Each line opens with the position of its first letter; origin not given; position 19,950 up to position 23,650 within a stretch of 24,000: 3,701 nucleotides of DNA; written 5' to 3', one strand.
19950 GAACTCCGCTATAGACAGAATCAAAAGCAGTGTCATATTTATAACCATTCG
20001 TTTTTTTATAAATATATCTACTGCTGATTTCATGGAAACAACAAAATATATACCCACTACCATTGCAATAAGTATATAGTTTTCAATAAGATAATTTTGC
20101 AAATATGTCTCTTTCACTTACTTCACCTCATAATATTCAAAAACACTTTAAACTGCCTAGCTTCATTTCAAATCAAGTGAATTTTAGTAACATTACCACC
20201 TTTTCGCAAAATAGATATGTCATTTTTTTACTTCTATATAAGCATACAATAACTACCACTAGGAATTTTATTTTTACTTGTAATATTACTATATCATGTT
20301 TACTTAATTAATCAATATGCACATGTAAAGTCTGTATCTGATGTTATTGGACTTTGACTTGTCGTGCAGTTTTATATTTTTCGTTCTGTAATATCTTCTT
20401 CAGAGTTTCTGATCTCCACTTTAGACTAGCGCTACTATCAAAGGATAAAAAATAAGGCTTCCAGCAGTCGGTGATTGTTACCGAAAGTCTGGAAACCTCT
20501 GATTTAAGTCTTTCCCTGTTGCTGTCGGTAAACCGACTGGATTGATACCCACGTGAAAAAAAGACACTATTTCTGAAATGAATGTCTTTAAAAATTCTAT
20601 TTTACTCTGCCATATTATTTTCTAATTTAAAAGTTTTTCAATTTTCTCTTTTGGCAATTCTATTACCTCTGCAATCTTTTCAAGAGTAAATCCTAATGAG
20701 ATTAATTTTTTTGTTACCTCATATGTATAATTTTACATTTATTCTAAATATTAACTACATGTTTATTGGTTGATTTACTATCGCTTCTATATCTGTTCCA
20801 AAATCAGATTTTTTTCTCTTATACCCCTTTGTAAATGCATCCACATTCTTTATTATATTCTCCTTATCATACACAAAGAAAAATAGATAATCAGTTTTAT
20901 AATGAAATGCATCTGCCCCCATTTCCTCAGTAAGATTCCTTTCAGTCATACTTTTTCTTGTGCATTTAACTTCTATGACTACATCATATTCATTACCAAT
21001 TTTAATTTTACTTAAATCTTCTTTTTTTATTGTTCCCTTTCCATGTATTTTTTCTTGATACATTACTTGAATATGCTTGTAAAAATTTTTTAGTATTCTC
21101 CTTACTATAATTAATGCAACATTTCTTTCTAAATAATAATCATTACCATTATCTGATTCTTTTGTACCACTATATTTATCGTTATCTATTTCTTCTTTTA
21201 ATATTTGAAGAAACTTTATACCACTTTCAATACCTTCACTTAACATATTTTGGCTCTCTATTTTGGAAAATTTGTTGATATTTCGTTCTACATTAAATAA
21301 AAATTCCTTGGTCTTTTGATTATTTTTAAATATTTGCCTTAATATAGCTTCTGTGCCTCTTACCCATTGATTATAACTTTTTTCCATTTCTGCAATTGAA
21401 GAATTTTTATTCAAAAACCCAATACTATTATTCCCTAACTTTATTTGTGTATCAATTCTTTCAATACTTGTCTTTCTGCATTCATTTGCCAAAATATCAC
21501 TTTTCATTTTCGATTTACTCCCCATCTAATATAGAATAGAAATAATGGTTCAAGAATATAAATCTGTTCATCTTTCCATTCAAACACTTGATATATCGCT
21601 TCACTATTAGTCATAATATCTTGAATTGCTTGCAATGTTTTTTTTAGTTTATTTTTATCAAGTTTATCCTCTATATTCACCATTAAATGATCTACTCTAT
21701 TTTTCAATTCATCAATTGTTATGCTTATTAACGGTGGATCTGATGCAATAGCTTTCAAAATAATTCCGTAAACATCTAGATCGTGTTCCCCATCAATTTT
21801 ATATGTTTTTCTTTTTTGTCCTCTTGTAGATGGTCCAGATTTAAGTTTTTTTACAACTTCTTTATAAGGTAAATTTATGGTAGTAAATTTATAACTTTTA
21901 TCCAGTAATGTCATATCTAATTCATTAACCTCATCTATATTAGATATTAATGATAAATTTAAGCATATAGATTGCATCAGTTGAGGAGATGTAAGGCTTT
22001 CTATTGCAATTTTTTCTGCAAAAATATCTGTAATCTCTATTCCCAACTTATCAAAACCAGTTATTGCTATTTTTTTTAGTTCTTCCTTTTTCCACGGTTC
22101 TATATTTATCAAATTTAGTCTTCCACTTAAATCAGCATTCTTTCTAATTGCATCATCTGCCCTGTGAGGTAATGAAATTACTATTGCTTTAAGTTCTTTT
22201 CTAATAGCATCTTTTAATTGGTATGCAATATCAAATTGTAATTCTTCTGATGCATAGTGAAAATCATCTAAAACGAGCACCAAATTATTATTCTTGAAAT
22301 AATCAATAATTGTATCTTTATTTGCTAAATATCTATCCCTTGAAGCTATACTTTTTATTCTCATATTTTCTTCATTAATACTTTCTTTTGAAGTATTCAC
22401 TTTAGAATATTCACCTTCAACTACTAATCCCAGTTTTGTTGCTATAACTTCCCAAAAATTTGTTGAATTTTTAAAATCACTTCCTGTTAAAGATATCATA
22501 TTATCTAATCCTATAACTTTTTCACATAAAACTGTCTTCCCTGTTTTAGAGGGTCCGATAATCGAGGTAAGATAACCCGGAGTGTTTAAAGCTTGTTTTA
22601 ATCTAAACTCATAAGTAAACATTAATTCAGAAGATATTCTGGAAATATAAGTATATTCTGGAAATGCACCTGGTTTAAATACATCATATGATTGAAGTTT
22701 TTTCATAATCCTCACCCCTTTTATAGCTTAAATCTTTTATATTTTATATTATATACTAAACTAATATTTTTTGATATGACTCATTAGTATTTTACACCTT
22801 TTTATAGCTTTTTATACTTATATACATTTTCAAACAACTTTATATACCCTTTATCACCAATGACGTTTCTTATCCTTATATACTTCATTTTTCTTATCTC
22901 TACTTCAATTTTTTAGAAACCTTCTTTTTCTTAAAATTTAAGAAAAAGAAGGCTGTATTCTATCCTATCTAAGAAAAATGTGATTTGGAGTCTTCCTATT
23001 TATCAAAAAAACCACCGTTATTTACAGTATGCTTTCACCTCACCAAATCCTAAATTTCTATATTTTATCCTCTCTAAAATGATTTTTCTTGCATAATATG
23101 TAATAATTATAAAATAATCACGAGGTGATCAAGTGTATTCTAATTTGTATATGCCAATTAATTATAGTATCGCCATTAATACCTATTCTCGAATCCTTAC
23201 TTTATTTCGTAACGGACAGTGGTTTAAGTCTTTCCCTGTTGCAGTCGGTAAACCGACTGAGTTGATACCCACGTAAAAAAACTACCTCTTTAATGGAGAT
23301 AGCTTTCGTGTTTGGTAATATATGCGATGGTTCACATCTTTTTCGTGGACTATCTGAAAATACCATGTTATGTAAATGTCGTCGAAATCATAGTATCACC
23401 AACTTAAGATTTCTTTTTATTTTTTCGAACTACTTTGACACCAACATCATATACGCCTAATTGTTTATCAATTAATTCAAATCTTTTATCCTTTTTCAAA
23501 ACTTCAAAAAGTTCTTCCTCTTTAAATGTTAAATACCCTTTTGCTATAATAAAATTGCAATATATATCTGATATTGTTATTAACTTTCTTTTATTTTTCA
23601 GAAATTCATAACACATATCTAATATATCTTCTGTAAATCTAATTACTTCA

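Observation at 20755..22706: Orphan two-gene cassette (P-loop NTPase + PD-(D/E)xK-like small protein): candidate unclassified defence / abortive-infection module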

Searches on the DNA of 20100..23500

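Call 11: search_rna_families(source=window, start=20100, end=23500, threshold=evalue, max_evalue=1)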
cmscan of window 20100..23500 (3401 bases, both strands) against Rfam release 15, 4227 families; matches with E-value up to 1: 0.
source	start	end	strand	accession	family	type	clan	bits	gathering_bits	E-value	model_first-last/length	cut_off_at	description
